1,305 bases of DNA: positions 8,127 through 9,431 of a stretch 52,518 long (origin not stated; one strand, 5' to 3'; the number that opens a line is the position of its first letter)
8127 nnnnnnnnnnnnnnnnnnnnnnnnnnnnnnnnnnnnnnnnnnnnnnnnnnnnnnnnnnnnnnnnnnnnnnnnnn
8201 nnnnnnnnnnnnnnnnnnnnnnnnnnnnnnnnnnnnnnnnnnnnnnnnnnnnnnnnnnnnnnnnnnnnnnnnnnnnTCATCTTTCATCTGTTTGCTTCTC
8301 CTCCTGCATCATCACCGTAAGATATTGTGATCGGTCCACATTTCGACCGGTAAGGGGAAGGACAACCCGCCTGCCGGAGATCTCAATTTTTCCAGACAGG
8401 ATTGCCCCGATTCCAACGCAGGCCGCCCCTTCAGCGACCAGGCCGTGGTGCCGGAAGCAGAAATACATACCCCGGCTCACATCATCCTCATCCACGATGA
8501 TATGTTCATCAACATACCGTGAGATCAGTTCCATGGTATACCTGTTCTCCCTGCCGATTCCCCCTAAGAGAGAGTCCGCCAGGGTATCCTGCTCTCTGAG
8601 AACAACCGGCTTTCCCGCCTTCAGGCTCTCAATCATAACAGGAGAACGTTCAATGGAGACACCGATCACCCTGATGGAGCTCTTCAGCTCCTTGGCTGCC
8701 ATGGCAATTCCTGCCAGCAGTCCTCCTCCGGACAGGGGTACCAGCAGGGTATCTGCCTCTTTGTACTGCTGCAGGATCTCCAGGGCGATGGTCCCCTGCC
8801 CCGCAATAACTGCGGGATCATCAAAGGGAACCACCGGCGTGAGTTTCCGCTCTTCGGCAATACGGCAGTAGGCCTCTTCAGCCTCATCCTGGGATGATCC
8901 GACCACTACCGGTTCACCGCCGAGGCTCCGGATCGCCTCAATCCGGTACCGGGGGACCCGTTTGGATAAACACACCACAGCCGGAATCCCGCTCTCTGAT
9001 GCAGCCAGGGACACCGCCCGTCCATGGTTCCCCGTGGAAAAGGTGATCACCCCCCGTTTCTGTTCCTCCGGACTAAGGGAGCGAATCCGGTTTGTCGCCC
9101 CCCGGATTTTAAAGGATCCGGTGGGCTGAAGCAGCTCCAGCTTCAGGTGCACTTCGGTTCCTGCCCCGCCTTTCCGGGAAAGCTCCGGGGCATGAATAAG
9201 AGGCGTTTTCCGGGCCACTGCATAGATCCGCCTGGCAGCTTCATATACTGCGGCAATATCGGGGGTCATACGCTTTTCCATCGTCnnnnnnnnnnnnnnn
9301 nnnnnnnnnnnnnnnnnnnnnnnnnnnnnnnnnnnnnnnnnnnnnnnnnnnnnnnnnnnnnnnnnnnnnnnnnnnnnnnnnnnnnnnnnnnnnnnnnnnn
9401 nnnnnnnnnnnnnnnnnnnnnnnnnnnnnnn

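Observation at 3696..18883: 15-kb single-strand gene train resembling a (hydroxy)ectoine catabolic operon, with a non-canonical parts list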

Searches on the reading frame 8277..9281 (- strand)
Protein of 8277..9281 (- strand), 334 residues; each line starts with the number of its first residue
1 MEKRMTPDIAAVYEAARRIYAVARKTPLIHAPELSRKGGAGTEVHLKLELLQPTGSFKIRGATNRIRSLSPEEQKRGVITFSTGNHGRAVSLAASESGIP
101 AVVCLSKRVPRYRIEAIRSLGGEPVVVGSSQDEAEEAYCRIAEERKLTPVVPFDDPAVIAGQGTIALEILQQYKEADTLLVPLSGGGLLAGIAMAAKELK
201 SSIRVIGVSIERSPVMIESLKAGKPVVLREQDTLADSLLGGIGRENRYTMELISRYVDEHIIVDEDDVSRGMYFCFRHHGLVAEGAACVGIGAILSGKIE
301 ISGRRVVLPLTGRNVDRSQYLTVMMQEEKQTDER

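Call 4: search_protein_families(library=ncbifam, proteins=[window:8277-9281:-], max_evalue=0.00001)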
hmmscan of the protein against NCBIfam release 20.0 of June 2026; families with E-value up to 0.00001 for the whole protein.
window:8277-9281:- (334 aa): 37 families (the best 25 are shown)
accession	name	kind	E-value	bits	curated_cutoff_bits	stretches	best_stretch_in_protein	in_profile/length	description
NF005680.0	PRK07476.1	equivalog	7.8e-117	389.9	413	1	9-328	7-324/326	hydroxyectoine utilization dehydratase EutB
TIGR02991.1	ectoine_eutB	equivalog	4.7e-105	351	413.35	1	9-324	3-315/317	hydroxyectoine utilization dehydratase EutB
NF005292.0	PRK06815.1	equivalog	1.9e-85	286.7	371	1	10-325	6-318/320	threonine/serine dehydratase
TIGR01127.1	ilvA_1Cterm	equivalog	6e-84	282.2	378.75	1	26-326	1-297/380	threonine ammonia-lyase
NF005600.0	PRK07334.1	equivalog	7.8e-77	258.5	496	1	5-322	8-319/408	threonine ammonia-lyase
NF006389.0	PRK08638.1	equivalog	2.8e-73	246.7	453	1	6-323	8-323/333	bifunctional threonine ammonia-lyase/L-serine ammonia-lyase TdcB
NF006674.0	PRK09224.1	subfamily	4e-70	237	577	1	17-316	17-315/508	threonine ammonia-lyase IlvA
NF005454.0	PRK07048.1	equivalog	4.4e-70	236.4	452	1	3-325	3-321/324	threo-3-hydroxy-L-aspartate ammonia-lyase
TIGR01124.1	ilvA_2Cterm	equivalog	1.4e-68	231.7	411.3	1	17-316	9-307/499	threonine ammonia-lyase, biosynthetic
NF009130.0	PRK12483.1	subfamily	1.9e-66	224.8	801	1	16-315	28-326/521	threonine ammonia-lyase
NF006094.0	PRK08246.1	subfamily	5.4e-62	210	331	1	9-319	7-308/310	serine/threonine dehydratase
NF006390.0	PRK08639.1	equivalog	1.7e-61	208.5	421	1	4-321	4-321/418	threonine ammonia-lyase IlvA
NF045641.2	BHydaspDhtseBhcB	equivalog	1.9e-60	204.6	550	1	7-317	2-307/312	beta-hydroxyaspartate dehydratase BhcB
TIGR02079.1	THD1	equivalog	2.7e-56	191.1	440.55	1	12-320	3-312/410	threonine ammonia-lyase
NF004771.0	PRK06110.1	equivalog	6.7e-54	183.2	317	1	7-329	3-321/323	threonine dehydratase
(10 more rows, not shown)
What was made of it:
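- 8277..9281 (-): PLP-dependent dehydratase (EutB-like, threonine-dehydratase fold). NF005680 EutB scores 389.9 bits against a cut-off of 413 (call 4).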

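Call 77: search_solved_structures(query=window:8277-9281:-, max_evalue=1e-30)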
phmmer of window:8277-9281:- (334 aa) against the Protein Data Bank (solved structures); distinct sequences matched with E-value up to 1e-30: 16.
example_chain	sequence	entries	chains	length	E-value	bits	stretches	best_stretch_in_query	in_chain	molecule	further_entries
2gn0_A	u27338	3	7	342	4.2e-54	187.7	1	11-320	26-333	Threonine dehydratase catabolic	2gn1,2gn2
8y1j_A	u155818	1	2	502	1.3e-51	179.5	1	17-316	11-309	L-threonine dehydratase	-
5cvc_A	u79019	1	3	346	1.2e-50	176.3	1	7-303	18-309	Serine racemase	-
3l6b_A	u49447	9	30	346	2.8e-48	168.5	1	25-329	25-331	Serine racemase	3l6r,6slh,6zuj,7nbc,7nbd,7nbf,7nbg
6zsp_AAA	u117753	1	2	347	2.8e-48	168.5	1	25-329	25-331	Serine racemase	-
5x2l_A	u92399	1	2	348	3.2e-48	168.4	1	25-329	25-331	Serine racemase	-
1v71_A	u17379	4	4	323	1.2e-46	163.2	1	8-323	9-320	Hypothetical protein C320.14 in chromosome III | Uncharacterized protein C320.14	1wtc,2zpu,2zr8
43cq_A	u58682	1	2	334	1.5e-46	162.8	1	18-316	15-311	L-threonine dehydratase biosynthetic IlvA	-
8zkv_A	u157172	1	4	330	1.5e-46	162.8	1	18-316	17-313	L-threonine dehydratase biosynthetic IlvA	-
3hmk_A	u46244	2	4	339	2.7e-46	162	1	15-323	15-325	Serine racemase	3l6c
1tdj_A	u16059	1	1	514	3.5e-46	161.6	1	18-316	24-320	BIOSYNTHETIC THREONINE DEAMINASE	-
9d2q_A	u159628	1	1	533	3.8e-46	161.5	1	18-316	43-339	L-threonine dehydratase biosynthetic IlvA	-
3iau_A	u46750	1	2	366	1.6e-45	159.4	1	16-319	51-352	Threonine deaminase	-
6lut_A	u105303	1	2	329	8e-42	147.3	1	2-322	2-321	Probable serine racemase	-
5ybw_A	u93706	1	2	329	5.5e-38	134.7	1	14-317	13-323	Aspartate racemase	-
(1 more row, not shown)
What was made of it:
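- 8277..9281 (-): PDB relatives are TdcB and serine racemases (call 77).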
